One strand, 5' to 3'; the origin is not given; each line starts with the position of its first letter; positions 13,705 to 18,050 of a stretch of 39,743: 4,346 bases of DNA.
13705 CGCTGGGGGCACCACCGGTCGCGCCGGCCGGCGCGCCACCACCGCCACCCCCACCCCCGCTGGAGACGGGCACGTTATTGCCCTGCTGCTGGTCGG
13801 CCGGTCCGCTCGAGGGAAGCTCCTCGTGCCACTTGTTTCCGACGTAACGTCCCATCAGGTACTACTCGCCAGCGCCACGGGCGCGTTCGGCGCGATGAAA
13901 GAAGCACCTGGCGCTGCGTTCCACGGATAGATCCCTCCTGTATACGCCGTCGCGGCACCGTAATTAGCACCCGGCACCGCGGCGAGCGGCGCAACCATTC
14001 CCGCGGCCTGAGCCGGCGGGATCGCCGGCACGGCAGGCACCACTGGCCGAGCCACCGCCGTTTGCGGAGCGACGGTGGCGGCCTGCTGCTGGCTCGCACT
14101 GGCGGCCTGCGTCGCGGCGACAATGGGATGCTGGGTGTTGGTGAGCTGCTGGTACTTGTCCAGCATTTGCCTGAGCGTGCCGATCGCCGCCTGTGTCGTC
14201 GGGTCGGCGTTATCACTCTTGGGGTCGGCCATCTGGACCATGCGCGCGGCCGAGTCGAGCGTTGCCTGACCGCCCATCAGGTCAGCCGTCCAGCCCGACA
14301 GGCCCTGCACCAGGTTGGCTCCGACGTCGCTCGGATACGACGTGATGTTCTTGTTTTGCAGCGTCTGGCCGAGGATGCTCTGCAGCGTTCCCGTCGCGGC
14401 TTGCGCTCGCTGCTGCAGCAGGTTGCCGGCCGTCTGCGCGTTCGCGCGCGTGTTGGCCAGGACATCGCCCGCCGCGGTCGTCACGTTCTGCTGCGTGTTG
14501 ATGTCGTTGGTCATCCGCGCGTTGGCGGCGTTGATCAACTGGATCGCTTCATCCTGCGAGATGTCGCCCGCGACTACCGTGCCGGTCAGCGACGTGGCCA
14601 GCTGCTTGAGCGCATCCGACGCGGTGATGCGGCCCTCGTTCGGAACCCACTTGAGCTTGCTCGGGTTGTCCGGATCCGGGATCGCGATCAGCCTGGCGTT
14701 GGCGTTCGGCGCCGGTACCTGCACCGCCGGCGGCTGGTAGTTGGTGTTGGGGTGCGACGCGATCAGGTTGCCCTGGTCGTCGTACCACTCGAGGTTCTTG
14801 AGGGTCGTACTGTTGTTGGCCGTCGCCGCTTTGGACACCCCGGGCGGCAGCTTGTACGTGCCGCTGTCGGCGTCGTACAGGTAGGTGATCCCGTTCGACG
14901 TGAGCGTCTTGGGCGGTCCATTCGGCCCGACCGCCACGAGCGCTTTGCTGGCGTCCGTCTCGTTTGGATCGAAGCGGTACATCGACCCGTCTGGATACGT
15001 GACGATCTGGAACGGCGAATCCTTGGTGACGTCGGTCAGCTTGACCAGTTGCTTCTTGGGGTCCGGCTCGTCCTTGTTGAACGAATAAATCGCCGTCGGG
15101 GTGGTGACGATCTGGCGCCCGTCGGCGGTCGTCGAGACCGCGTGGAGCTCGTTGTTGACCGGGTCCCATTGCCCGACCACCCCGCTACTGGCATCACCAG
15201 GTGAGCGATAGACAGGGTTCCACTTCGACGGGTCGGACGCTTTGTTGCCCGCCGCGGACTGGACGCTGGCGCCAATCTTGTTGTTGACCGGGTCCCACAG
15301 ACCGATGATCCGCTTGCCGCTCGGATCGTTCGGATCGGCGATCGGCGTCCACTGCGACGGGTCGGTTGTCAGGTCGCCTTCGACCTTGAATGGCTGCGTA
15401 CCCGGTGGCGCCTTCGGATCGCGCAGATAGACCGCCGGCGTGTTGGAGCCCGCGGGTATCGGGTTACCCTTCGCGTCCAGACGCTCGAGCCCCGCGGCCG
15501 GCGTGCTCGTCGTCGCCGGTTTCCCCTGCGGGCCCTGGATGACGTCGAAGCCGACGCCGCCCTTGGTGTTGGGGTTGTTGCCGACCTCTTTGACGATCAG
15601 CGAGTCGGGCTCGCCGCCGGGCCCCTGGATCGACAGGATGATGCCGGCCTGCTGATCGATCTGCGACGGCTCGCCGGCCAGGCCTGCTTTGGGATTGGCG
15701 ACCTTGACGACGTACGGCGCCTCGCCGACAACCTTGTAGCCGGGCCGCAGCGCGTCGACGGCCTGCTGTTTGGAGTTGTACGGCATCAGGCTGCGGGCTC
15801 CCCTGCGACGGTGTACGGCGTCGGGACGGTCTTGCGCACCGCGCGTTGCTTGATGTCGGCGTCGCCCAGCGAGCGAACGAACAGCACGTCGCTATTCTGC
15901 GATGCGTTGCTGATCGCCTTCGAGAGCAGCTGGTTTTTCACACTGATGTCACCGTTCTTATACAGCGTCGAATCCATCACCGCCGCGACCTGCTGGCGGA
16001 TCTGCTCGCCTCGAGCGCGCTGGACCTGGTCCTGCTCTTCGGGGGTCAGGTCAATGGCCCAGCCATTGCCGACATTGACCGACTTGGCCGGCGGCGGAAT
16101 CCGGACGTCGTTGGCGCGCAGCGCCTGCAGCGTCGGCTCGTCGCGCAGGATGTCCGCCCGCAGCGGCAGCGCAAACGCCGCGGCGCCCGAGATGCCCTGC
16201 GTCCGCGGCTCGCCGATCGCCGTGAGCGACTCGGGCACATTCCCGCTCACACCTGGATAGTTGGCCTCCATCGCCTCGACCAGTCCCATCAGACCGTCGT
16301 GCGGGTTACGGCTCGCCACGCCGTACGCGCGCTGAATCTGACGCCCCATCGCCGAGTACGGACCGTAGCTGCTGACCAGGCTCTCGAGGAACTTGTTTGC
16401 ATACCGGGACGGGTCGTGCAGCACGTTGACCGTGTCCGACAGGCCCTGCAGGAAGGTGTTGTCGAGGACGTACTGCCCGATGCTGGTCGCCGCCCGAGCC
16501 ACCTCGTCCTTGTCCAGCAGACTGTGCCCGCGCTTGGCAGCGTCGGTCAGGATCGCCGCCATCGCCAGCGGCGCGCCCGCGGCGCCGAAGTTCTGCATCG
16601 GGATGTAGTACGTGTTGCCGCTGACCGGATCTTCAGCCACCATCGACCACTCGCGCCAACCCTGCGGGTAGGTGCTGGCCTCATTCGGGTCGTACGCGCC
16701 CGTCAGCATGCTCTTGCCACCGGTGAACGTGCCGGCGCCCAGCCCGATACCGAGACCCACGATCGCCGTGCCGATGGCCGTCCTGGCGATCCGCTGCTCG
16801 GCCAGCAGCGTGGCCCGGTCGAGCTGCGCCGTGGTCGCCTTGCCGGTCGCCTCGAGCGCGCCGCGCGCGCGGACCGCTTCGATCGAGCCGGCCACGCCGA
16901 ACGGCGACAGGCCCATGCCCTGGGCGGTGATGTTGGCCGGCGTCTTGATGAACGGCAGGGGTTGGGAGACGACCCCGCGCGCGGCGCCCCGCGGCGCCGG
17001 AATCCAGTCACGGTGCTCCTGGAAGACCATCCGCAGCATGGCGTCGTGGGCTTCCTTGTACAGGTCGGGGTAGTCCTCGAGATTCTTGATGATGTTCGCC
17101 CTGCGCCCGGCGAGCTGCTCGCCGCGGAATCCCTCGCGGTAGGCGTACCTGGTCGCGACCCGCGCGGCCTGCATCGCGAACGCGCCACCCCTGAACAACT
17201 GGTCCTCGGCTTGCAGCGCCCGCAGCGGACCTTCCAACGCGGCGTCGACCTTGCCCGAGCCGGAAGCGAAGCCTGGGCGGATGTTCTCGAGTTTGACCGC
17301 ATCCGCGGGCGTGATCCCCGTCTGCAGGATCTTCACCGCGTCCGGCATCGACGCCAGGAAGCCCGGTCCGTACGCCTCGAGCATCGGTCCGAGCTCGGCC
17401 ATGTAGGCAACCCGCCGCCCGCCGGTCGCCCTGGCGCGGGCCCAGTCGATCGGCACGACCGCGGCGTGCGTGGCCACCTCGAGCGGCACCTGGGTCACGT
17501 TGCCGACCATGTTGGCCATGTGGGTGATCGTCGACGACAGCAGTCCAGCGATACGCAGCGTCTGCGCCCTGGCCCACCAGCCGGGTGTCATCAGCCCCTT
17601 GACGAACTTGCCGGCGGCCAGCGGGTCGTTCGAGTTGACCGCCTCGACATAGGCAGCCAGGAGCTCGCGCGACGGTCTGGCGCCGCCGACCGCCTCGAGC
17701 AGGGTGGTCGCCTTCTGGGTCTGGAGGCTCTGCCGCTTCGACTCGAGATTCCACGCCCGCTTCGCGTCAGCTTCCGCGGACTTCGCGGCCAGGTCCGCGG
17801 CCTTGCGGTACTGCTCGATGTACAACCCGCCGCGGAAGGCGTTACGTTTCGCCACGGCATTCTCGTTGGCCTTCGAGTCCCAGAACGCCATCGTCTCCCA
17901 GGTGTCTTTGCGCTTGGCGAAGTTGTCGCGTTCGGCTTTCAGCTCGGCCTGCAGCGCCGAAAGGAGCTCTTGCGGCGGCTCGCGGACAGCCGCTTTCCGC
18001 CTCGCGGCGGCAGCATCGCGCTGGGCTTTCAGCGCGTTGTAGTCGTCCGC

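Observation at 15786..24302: Giant 2838-aa SLT-plus-cysteine-peptidase protein encoded between portal and scaffold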

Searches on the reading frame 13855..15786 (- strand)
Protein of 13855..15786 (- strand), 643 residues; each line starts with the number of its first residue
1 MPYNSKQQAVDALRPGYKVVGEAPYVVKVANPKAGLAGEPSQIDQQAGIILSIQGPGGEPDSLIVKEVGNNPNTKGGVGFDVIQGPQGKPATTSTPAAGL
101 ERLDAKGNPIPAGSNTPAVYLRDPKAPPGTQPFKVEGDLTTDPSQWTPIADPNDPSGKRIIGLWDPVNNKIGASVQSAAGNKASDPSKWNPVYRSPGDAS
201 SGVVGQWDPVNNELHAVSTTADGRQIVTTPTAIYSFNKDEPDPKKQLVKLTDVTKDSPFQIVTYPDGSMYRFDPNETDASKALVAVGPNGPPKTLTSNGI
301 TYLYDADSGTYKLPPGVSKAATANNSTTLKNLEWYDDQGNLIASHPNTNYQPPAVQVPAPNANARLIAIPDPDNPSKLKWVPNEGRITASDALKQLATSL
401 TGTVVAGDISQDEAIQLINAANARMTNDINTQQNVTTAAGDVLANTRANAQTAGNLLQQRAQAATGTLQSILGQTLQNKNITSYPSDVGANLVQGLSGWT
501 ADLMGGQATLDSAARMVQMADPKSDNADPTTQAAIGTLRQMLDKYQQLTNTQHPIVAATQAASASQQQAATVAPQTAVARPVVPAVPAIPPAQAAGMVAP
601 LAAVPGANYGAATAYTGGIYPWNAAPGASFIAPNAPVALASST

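Call 7: search_protein_families(library=phrogs, proteins=[window:13855-15786:-], max_evalue=0.001)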
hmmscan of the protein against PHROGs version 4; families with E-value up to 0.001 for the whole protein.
window:13855-15786:- (643 aa): 0 families

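Call 11: search_protein_families(library=pfam, proteins=[window:13855-15786:-], max_evalue=0.01)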
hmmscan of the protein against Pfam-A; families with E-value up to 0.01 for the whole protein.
window:13855-15786:- (643 aa): 0 families

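Call 55: search_solved_structures(query=window:13855-15786:-, max_evalue=1)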
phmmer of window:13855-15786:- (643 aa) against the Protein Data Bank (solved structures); distinct sequences matched with E-value up to 1: 0.

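Call 125: search_protein_families(library=ncbifam, proteins=[window:13855-15786:-], max_evalue=0.01)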
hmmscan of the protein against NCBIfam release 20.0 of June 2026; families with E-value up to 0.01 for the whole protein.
window:13855-15786:- (643 aa): 0 families

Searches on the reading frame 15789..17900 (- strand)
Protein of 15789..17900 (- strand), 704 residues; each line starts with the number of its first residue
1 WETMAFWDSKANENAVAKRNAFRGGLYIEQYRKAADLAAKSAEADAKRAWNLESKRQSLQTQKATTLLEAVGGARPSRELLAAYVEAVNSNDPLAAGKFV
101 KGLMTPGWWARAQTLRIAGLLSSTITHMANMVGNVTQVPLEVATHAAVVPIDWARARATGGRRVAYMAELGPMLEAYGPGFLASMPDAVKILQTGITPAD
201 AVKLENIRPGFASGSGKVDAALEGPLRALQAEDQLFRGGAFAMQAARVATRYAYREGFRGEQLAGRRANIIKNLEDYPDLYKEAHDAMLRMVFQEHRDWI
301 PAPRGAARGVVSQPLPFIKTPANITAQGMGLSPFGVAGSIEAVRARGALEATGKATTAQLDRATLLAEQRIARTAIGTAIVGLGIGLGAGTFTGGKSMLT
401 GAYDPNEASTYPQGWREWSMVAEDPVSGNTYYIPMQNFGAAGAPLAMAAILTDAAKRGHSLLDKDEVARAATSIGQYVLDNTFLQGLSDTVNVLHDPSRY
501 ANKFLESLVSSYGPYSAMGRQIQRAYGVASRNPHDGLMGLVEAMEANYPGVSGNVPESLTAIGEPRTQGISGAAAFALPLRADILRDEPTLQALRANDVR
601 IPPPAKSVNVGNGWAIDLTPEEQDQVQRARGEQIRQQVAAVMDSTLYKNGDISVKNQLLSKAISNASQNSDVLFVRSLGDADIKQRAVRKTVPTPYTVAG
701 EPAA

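Call 32: search_dna_similar(query=window:15789-17900:-, collection=phages, mode=protein, max_evalue=10, max_rows=25)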
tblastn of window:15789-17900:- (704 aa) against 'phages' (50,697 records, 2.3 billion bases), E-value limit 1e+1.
Records with a match: 3; places in all: 3; records where one place covers at least 80% of the query: 0.
Best place of each record, by identity: <60% 3.
By first word of the organism name: Caudoviricetes 1; Desulfovibrio 1; Roseobacter 1.
By host as written in the record: - 1; Desulfovibrio desulfuricans strain Edelweiss 1; Paracoccaceae bacterium strain FZCC0040 1.
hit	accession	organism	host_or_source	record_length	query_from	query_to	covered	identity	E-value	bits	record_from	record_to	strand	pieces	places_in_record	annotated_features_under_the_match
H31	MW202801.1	Caudoviricetes sp.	Manatee Spring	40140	101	336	34%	24.9%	1e-4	52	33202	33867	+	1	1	hypothetical protein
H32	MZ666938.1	Desulfovibrio phage ProddE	Desulfovibrio desulfuricans strain ...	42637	200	362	23%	25.0%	4e+0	37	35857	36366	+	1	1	internal virion protein D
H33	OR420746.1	Roseobacter phage CRP-227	Paracoccaceae bacterium strain FZCC0040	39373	465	570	15%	26.3%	1e+0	39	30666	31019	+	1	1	hypothetical protein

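Call 33: get_annotated_region(hit=H31, flank=12000)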
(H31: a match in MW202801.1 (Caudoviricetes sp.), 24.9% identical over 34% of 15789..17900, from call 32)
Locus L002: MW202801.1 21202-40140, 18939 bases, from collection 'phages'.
description: Podoviridae sp. isolate ctQWt234, complete genome.
organism: Caudoviricetes sp. (NCBI taxid 2832643)
taxonomy: Viruses; Duplodnaviria; Heunggongvirae; Uroviricota; Caudoviricetes
host: -; source: Manatee Spring; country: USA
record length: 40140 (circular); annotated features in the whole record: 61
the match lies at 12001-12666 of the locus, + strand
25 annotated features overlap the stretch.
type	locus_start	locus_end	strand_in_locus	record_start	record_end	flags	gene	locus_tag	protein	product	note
CDS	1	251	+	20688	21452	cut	-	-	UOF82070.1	putative glycosyltransferase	-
CDS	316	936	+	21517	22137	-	-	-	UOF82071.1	phytanoyl-CoA dioxygenase (phyH)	-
CDS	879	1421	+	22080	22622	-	-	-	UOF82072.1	drev methyltransferase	-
CDS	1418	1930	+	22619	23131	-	-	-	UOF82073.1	nodB-like protein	-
CDS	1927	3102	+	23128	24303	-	-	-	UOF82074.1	glycosyltransferase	-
CDS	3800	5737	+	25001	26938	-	-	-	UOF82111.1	phage stabilization protein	-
CDS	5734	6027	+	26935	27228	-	-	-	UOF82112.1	hypothetical protein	-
CDS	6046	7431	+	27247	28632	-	-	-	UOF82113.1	hypothetical protein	-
CDS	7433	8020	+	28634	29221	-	-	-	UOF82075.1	ribosomal-protein-L7/L12-serine acetyltransferase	-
CDS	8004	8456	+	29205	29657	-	-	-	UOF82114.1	hypothetical protein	-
CDS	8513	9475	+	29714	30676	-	-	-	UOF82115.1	hypothetical protein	-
CDS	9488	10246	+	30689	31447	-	-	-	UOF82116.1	four-alpha-helix bundle protein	-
CDS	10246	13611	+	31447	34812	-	-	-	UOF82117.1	hypothetical protein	-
CDS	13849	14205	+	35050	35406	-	-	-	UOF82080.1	l alanyl d glutamate peptidase endolysin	-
CDS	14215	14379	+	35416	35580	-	-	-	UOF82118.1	hypothetical protein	-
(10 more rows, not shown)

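Call 36: search_protein_families(library=phrogs, proteins=[L002:10246-13611:+], max_evalue=0.01)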
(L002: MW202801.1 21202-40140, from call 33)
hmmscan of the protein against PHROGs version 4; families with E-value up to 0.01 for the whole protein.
L002:10246-13611:+ (1121 aa): 1 family
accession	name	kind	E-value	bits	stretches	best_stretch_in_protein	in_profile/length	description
phrog_6651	-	head and packaging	2.1e-24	86.5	2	769-980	942-1169/1375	internal virion protein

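Call 45: find_related_loci(query=window:15789-17900:-, collection=genome_contigs, flank=10000)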
Query window:15789-17900:- (704 aa) in genome_contigs; peptide patterns used: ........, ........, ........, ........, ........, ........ (x = any residue, [..] = any of these).
38 stretches matched a pattern, but none encodes a relative of the query by tblastn (E <= 1e-3).

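Call 59: get_annotated_region(hit=H32, flank=9000)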
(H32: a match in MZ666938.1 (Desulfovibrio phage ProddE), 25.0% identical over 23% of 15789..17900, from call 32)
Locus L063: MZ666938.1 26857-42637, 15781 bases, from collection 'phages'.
description: Desulfovibrio phage ProddE, complete genome.
organism: Desulfovibrio phage ProddE (NCBI taxid 2866661)
taxonomy: Viruses; Duplodnaviria; Heunggongvirae; Uroviricota; Caudoviricetes; Autographiviridae
host: Desulfovibrio desulfuricans strain Edelweiss; source: fresh water creek anoxic mud; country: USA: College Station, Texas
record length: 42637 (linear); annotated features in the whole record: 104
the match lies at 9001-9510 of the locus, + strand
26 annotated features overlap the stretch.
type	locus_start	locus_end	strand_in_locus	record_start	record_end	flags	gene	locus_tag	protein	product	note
CDS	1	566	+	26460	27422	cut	-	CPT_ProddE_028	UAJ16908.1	major capsid protein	BLASTP: protein_id=NP_041997.1 locus_tag=T7p44 protein=major capsid protein; evalue = 1.46199e-42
regulatory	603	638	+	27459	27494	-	-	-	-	terminator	-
regulatory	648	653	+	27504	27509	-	-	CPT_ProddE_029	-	ribosome_binding_site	-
CDS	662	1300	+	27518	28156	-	-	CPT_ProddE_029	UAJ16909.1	tail tubular protein A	BLASTP: protein_id=NP_041999.1 locus_tag=T7p46 protein=tail tubular protein A; evalue = 5.35605e-17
regulatory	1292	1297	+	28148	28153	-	-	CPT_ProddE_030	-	ribosome_binding_site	-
CDS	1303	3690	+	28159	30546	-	-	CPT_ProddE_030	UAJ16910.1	tail tubular protein B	BLASTP: protein_id=NP_042000.1 locus_tag=T7p47 protein=tail tubular protein B; evalue = 2.17552e-129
regulatory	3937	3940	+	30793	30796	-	-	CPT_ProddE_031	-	ribosome_binding_site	-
CDS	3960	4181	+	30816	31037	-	-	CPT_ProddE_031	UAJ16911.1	putative spanin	Hypothetical Protein (putative spanin)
regulatory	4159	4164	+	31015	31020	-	-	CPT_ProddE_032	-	ribosome_binding_site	-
CDS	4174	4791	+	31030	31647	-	-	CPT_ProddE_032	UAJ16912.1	internal virion protein B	-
regulatory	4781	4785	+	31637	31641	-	-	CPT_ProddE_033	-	ribosome_binding_site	-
CDS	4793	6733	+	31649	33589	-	-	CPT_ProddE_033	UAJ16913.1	internal virion protein C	-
regulatory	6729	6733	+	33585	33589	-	-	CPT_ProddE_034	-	ribosome_binding_site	-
CDS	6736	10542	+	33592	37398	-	-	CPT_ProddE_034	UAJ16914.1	internal virion protein D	-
regulatory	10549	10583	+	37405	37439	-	-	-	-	terminator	-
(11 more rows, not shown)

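Call 60: get_annotated_region(hit=H33, flank=9000)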
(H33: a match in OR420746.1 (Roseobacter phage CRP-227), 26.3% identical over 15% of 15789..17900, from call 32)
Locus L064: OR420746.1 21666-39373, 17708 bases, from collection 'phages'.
description: Roseobacter phage CRP-227, complete genome.
organism: Roseobacter phage CRP-227 (NCBI taxid 3072847)
taxonomy: Viruses; Duplodnaviria; Heunggongvirae; Uroviricota; Caudoviricetes; Autographiviridae
host: Paracoccaceae bacterium strain FZCC0040; source: marine; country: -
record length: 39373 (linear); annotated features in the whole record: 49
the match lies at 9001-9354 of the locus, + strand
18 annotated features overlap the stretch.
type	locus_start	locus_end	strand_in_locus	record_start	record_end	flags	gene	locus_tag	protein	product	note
CDS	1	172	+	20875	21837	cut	-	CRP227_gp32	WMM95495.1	capsid protein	-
CDS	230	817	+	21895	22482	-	-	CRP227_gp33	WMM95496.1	tail tubular protein A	-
CDS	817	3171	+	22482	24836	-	-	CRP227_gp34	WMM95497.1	tail tubular protein B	-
CDS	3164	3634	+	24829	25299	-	-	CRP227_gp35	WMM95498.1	hypothetical protein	-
CDS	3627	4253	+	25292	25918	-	-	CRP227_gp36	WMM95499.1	hypothetical protein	-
CDS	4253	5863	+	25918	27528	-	-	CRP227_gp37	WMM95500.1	hypothetical protein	-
CDS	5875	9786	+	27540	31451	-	-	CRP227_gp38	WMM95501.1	hypothetical protein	-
CDS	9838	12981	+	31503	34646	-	-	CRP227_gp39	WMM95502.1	hypothetical protein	-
CDS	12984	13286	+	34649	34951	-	-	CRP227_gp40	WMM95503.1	hypothetical protein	-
CDS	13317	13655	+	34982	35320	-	-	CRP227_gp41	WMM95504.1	hypothetical protein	-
CDS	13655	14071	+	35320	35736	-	-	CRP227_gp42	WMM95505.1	tail assembly chaperone protein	-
CDS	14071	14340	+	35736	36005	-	-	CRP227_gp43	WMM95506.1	hypothetical protein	-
CDS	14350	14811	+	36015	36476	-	-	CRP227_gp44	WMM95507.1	hypothetical protein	-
CDS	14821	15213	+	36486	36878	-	-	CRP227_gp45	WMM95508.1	hypothetical protein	-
CDS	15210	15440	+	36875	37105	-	-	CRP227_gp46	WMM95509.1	DNA maturase A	-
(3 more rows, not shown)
